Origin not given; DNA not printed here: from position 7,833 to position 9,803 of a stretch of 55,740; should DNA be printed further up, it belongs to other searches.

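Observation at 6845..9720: Low-GC islet carrying an MCR-like phosphoethanolamine transferase followed by a PAP2 phosphatase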

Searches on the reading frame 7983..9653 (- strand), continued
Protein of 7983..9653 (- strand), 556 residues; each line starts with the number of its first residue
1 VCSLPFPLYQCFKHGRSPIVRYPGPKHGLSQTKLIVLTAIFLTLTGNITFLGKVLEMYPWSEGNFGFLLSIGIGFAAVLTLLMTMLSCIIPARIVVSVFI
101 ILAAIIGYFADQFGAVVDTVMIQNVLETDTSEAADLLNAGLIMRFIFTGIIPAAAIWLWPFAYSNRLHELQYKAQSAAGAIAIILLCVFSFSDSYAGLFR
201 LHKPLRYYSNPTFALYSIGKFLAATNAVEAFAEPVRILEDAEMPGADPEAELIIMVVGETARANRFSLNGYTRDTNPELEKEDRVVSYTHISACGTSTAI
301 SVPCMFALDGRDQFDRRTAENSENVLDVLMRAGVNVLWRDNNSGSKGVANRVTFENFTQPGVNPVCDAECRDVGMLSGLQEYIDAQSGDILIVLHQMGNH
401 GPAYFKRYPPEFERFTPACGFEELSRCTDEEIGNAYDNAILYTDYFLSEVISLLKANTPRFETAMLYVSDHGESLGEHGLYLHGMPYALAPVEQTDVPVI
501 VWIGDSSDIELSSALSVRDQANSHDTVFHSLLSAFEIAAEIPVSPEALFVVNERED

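Call 36: search_dna_similar(query=window:7983-9653:-, collection=plasmids, mode=protein, max_rows=40, rows=spread, max_evalue=1e-40)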
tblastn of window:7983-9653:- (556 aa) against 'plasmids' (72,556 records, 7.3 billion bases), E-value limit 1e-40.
Records with a match: 1798; places in all: 1829; records where one place covers at least 80% of the query: 1753.
Best place of each record, by identity: <60% 1798.
By first word of the organism name: Escherichia 841; Salmonella 232; Enterobacter 210; Klebsiella 179; Sinorhizobium 82; Acinetobacter 30; Citrobacter 29; Pantoea 28; Shigella 22; Rhizobium 18; and 39 more.
By predicted mobility (MOB-suite, as given by PLSDB): conjugative 1395; non-mobilizable 262; mobilizable 141.
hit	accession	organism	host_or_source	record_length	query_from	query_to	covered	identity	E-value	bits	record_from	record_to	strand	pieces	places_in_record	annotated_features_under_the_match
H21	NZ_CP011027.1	Pseudoalteromonas arctica A 37-1-2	seawater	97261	34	555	94%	48.0%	6e-161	515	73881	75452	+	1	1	phosphoethanolamine--lipid A transferase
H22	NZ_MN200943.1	Escherichia coli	-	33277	26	540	93%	43.2%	2e-132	433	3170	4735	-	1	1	phosphoethanolamine--lipid A transferase MCR-1.1 | mcr-1.1: phosphoethanolamine--lipid A transferase MCR-1.1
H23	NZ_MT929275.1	Escherichia coli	-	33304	26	540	93%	43.2%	2e-132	433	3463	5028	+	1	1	phosphoethanolamine--lipid A transferase MCR-1.1 | mcr-1.1: phosphoethanolamine--lipid A transferase MCR-1.1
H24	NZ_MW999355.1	Klebsiella pneumoniae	-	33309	26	540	93%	43.2%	2e-132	433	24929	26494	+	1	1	phosphoethanolamine--lipid A transferase MCR-1.1 | mcr-1.1: phosphoethanolamine--lipid A transferase MCR-1.1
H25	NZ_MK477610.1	Salmonella enterica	Homo sapiens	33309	26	540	93%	43.2%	2e-132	433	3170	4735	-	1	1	phosphoethanolamine--lipid A transferase MCR-1.1 | mcr-1.1: phosphoethanolamine--lipid A transferase MCR-1.1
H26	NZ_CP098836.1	Salmonella enterica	pig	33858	26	540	93%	43.2%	2e-132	433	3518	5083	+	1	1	phosphoethanolamine--lipid A transferase MCR-1.1 | mcr-1.1: phosphoethanolamine--lipid A transferase MCR-1.1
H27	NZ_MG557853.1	Escherichia coli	duck feces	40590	26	540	93%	43.2%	2e-132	433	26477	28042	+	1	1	phosphoethanolamine--lipid A transferase MCR-1.1 | mcr-1.1: phosphoethanolamine--lipid A transferase MCR-1.1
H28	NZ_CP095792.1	Escherichia fergusonii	culture,cecal contents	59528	26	540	93%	43.2%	2e-132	433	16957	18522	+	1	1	phosphoethanolamine--lipid A transferase MCR-1.1 | mcr-1.1: phosphoethanolamine--lipid A transferase MCR-1.1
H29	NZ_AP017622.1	Escherichia coli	Bos taurus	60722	26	540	93%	43.2%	2e-132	433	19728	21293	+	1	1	phosphoethanolamine--lipid A transferase MCR-1.1 | mcr-1.1: phosphoethanolamine--lipid A transferase MCR-1.1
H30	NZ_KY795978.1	Escherichia coli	Homo sapiens,urine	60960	26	540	93%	43.2%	2e-132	433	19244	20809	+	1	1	phosphoethanolamine--lipid A transferase MCR-1.1 | mcr-1.1: phosphoethanolamine--lipid A transferase MCR-1.1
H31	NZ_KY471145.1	Escherichia coli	-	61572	26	540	93%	43.2%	2e-132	433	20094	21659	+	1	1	phosphoethanolamine--lipid A transferase MCR-1.1 | mcr-1.1: phosphoethanolamine--lipid A transferase MCR-1.1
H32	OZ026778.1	Escherichia coli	-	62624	26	540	93%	43.2%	2e-132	433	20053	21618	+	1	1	mcr-1.1: phosphoethanolamine--lipid A transferase MCR-1.1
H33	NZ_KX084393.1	Escherichia coli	piglet feces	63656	26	540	93%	43.2%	2e-132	433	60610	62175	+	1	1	phosphoethanolamine--lipid A transferase MCR-1.1 | mcr-1.1: phosphoethanolamine--lipid A transferase MCR-1.1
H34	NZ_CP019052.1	Escherichia coli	Homo sapiens,Rectal Swab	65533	26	540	93%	43.2%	2e-132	433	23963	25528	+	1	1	phosphoethanolamine--lipid A transferase MCR-1.1 | mcr-1.1: phosphoethanolamine--lipid A transferase MCR-1.1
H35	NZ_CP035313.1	Escherichia coli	pig,faecal sample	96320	26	540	93%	43.2%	2e-132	433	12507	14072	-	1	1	phosphoethanolamine--lipid A transferase MCR-1.1 | mcr-1.1: phosphoethanolamine--lipid A transferase MCR-1.1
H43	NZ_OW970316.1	Pantoea agglomerans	Olive knot caused by Pseudomonas ...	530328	25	532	91%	38.2%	4e-100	339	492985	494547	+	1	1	eptA: phosphoethanolamine transferase EptA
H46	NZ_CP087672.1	Klebsiella pneumoniae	housefly,cell culture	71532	39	556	93%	36.2%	2e-94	323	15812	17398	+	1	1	phosphoethanolamine--lipid A transferase MCR-8.1 | mcr-8.1: phosphoethanolamine--lipid A transferase MCR-8.1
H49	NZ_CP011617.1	Klebsiella oxytoca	Homo sapiens,Urine/Genitourinary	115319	34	541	91%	35.4%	9e-95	324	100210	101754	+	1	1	phosphoethanolamine--lipid A transferase MCR-9.1 | mcr-9.1: phosphoethanolamine--lipid A transferase MCR-9.1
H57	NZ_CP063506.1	Escherichia coli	Homo sapiens,rectal swab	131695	57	541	87%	35.6%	1e-90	312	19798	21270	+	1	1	phosphoethanolamine--lipid A transferase MCR-3.1 | mcr-3.1: phosphoethanolamine--lipid A transferase MCR-3.1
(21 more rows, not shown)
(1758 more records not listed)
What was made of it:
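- Closest known: Chromosomal intrinsic EptA. Different: 38% identity to Pantoea EptA (call 36).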

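Call 37: get_annotated_region(hit=H22, flank=3000)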
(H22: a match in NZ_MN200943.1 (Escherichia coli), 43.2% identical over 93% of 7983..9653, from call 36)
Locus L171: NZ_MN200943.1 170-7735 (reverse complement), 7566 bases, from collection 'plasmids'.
description: Escherichia coli strain E648 plasmid pE648MCR-1, complete sequence
organism: Escherichia coli (NCBI taxid 562)
taxonomy: Bacteria; Pseudomonadota; Gammaproteobacteria; Enterobacterales; Enterobacteriaceae; Escherichia; Escherichia coli
host: -; source: -; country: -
typing (MOB-suite, as given by PLSDB): conjugative; replicon IncX4; relaxase MOBP; mating-pair formation MPF_T
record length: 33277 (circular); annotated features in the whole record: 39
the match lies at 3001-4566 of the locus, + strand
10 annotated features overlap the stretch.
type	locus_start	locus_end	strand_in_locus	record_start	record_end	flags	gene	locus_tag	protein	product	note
CDS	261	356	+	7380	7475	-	dqlB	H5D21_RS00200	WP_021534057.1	DinQ-like type I toxin DqlB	-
CDS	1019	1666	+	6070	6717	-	-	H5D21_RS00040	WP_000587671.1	division plane positioning ATPase MipZ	-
CDS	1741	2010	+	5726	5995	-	-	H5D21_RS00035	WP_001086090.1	hypothetical protein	-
CDS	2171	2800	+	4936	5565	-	-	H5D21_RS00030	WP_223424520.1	DUF2806 domain-containing protein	-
CDS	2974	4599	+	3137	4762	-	-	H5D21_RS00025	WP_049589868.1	phosphoethanolamine--lipid A transferase MCR-1.1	-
predicted_resistance_gene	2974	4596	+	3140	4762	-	mcr-1.1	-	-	phosphoethanolamine--lipid A transferase MCR-1.1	predicted by amrfinderplus; class COLISTIN; identity 100.0%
CDS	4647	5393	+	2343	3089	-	-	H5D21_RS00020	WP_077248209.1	PAP2 family protein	-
CDS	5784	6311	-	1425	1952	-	-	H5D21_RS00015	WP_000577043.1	DUF2726 domain-containing protein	-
CDS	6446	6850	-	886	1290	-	-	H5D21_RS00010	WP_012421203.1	hypothetical protein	-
CDS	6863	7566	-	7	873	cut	-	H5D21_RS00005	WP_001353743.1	replication initiation protein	GO:0006270 - DNA replication initiation [Evidence IEA]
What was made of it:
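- Closest known: mcr-1-pap2 unit. Same: Same two-gene order, PEtN transferase then PAP2 (call 37).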

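Call 38: get_annotated_region(hit=H21, flank=5000)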
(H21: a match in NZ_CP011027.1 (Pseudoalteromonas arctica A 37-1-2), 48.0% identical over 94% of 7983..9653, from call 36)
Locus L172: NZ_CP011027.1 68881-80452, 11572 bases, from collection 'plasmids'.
description: Pseudoalteromonas arctica A 37-1-2 plasmid unnamed, complete sequence
organism: Pseudoalteromonas arctica A 37-1-2 (NCBI taxid 1117313)
taxonomy: Bacteria; Pseudomonadota; Gammaproteobacteria; Alteromonadales; Pseudoalteromonadaceae; Pseudoalteromonas; Pseudoalteromonas arctica; Pseudoalteromonas arctica A 37-1-2
host: -; source: seawater; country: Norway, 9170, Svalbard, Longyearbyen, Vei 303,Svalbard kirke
typing (MOB-suite, as given by PLSDB): mobilizable; replicon rep_cluster_537; relaxase MOBH
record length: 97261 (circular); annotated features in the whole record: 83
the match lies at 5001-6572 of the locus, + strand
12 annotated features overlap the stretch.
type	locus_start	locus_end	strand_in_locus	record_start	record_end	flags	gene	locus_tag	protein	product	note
CDS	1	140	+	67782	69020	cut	-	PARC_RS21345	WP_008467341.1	TolC family protein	GO:0055085 - transmembrane transport [Evidence IEA]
CDS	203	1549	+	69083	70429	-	-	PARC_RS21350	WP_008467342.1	efflux RND transporter periplasmic adaptor subunit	GO:0006810 - transport [Evidence IEA]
CDS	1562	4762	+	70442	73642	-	-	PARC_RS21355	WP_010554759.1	CusA/CzcA family heavy metal efflux RND transporter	-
CDS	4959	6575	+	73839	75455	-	-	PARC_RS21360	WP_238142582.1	phosphoethanolamine--lipid A transferase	-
CDS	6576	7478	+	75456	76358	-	-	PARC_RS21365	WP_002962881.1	cation diffusion facilitator family transporter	-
CDS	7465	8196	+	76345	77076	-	-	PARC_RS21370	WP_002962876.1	phosphatase PAP2 family protein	-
CDS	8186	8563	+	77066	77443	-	-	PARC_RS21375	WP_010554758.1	diacylglycerol kinase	GO:0006654 - phosphatidic acid biosynthetic process [Evidence IEA]; GO:0008654 - phospholipid biosynthetic process ...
CDS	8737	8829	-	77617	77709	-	-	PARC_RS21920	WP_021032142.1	hypothetical protein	-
CDS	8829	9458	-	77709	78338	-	-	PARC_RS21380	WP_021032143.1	IS66 family transposase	-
CDS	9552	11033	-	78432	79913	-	-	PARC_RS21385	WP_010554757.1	IS66 family transposase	-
CDS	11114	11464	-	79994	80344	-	tnpB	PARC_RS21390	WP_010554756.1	IS66 family insertion sequence element accessory protein TnpB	-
CDS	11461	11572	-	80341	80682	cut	-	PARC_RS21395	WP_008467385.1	hypothetical protein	-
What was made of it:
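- Closest known: Pseudoalteromonas arctica plasmid NZ_CP011027. Same: It carries both accessory genes and sits on a mobilizable plasmid next to insertion sequences (calls 36, 38).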

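Call 39: get_annotated_region(hit=H57, flank=2500)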
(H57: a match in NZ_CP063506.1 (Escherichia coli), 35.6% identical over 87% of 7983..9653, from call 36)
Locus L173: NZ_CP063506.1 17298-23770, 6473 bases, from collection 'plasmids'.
description: Escherichia coli strain EH09-18-41 plasmid pEH09-18-41_3, complete sequence
organism: Escherichia coli (NCBI taxid 562)
taxonomy: Bacteria; Pseudomonadota; Gammaproteobacteria; Enterobacterales; Enterobacteriaceae; Escherichia; Escherichia coli
host: -; source: Homo sapiens,rectal swab; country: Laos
typing (MOB-suite, as given by PLSDB): conjugative; replicon IncFIA,IncFIB; relaxase MOBF; mating-pair formation MPF_F
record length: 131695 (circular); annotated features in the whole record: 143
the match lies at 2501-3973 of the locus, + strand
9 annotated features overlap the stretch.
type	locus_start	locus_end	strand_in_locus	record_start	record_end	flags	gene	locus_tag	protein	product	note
predicted_resistance_gene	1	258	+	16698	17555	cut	aac(3)-IId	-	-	aminoglycoside N-acetyltransferase AAC(3)-IId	predicted by amrfinderplus; class AMINOGLYCOSIDE; identity 100.0%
CDS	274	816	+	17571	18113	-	-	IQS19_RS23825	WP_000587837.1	AAA family ATPase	-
CDS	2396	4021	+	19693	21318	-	-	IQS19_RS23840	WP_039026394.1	phosphoethanolamine--lipid A transferase MCR-3.1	-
predicted_resistance_gene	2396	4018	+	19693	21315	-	mcr-3.1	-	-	phosphoethanolamine--lipid A transferase MCR-3.1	predicted by amrfinderplus; class COLISTIN; identity 100.0%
CDS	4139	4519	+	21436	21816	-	-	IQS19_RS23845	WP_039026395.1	diacylglycerol kinase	GO:0006654 - phosphatidic acid biosynthetic process [Evidence IEA]; GO:0008654 - phospholipid biosynthetic process ...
CDS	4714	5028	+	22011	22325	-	-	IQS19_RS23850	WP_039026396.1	transposase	GO:0006313 - DNA transposition [Evidence IEA]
CDS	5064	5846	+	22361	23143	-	-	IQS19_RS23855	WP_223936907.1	IS3 family transposase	-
CDS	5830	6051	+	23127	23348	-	-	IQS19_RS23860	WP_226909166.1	hypothetical protein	-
predicted_resistance_gene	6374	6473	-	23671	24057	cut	bleO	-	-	bleomycin binding protein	predicted by amrfinderplus; class BLEOMYCIN; identity 100.0%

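Call 40: get_annotated_region(hit=H46, flank=1500)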
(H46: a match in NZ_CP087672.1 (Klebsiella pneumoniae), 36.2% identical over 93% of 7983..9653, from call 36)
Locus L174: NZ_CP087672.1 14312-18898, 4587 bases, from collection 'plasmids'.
description: Klebsiella pneumoniae strain KP53 plasmid P3-MCR-8, complete sequence
organism: Klebsiella pneumoniae (NCBI taxid 573)
taxonomy: Bacteria; Pseudomonadota; Gammaproteobacteria; Enterobacterales; Enterobacteriaceae; Klebsiella; Klebsiella pneumoniae
host: -; source: housefly,cell culture; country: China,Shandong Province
typing (MOB-suite, as given by PLSDB): non-mobilizable; replicon IncFIA,IncFII,rep_cluster_2183
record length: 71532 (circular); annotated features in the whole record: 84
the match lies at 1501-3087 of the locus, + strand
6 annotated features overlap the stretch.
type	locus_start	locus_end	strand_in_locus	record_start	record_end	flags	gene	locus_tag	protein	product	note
CDS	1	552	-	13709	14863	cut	-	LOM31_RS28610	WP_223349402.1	HAMP domain-containing sensor histidine kinase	GO:0007165 - signal transduction [Evidence IEA]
CDS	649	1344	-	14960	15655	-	-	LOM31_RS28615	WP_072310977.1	response regulator transcription factor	GO:0000160 - phosphorelay signal transduction system [Evidence IEA]; GO:0006355 - regulation of DNA-templated ...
CDS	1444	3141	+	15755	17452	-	-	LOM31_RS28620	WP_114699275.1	phosphoethanolamine--lipid A transferase MCR-8.1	-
predicted_resistance_gene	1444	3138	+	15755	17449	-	mcr-8.1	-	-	phosphoethanolamine--lipid A transferase MCR-8.1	predicted by amrfinderplus; class COLISTIN; identity 100.0%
CDS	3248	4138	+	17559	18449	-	-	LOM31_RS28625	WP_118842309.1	ATP-grasp fold amidoligase family protein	-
CDS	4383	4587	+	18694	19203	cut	-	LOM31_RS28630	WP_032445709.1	GNAT family N-acetyltransferase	-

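Call 41: get_annotated_region(hit=H49, flank=1500)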
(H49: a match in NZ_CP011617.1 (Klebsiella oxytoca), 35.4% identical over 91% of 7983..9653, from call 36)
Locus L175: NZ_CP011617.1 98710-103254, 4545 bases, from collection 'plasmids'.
description: Klebsiella oxytoca strain CAV1335 plasmid pCAV1335-115, complete sequence
organism: Klebsiella oxytoca (NCBI taxid 571)
taxonomy: Bacteria; Pseudomonadota; Gammaproteobacteria; Enterobacterales; Enterobacteriaceae; Klebsiella; Klebsiella oxytoca
host: -; source: Homo sapiens,Urine/Genitourinary; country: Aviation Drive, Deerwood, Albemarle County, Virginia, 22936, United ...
typing (MOB-suite, as given by PLSDB): non-mobilizable; replicon IncFIB
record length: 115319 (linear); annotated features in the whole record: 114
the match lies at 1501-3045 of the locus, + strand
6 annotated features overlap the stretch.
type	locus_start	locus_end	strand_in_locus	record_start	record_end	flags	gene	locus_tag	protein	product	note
predicted_resistance_gene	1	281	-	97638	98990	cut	pcoS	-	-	copper resistance membrane spanning protein PcoS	predicted by amrfinderplus; class COPPER; identity 97.78%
CDS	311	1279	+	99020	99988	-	-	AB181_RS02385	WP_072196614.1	IS5-like element IS903B family transposase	GO:0006313 - DNA transposition [Evidence IEA]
CDS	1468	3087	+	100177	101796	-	-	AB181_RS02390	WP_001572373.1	phosphoethanolamine--lipid A transferase MCR-9.1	-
predicted_resistance_gene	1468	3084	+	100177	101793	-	mcr-9.1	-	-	phosphoethanolamine--lipid A transferase MCR-9.1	predicted by amrfinderplus; class COLISTIN; identity 100.0%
CDS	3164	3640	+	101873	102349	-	-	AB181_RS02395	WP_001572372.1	WbuC family cupin fold metalloprotein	-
CDS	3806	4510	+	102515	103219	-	-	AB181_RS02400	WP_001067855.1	IS6-like element IS26 family transposase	GO:0006313 - DNA transposition [Evidence IEA]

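Call 42: get_annotated_region(hit=H43, flank=1500)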
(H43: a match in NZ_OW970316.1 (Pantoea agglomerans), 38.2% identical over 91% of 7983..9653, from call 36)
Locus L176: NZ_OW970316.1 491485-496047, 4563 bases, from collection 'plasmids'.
description: Pantoea agglomerans strain DAPP-PG734 plasmid P1, complete sequence
organism: Pantoea agglomerans (NCBI taxid 549)
taxonomy: Bacteria; Pseudomonadota; Gammaproteobacteria; Enterobacterales; Erwiniaceae; Pantoea; Pantoea agglomerans
host: -; source: Olive knot caused by Pseudomonas savastanoi pv. savastanoi; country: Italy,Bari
typing (MOB-suite, as given by PLSDB): non-mobilizable; replicon rep_cluster_1232
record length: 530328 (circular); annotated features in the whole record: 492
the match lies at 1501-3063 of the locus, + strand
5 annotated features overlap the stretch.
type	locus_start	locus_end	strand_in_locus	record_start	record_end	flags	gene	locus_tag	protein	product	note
CDS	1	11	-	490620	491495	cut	-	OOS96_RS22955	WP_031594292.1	LysR family transcriptional regulator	-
CDS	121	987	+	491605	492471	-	-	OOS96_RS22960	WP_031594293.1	NmrA family NAD(P)-binding protein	-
CDS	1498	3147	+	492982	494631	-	eptA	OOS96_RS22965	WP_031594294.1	phosphoethanolamine transferase EptA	-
CDS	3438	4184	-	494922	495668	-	-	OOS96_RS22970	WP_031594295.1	NAD(P)-binding domain-containing protein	-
CDS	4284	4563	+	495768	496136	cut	-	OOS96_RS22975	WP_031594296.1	helix-turn-helix domain-containing protein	-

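Call 82: find_encoding_contigs(protein=P0002, flank=6000, max_places=2)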
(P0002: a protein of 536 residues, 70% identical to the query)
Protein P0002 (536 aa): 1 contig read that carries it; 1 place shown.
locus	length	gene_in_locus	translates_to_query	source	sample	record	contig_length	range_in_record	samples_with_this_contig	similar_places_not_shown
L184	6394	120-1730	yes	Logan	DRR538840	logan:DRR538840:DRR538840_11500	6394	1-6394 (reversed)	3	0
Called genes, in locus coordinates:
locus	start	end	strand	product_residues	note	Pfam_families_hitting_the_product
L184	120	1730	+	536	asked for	PF08019:EptA_B_N, PF00884:Sulfatase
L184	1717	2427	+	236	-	PF01569:PAP2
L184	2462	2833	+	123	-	PF01219:DAGK_prokar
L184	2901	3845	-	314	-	-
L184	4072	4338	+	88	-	-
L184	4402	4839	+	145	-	PF10861:DUF2784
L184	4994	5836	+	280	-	PF20181:DUF6544, PF21900:DUF6920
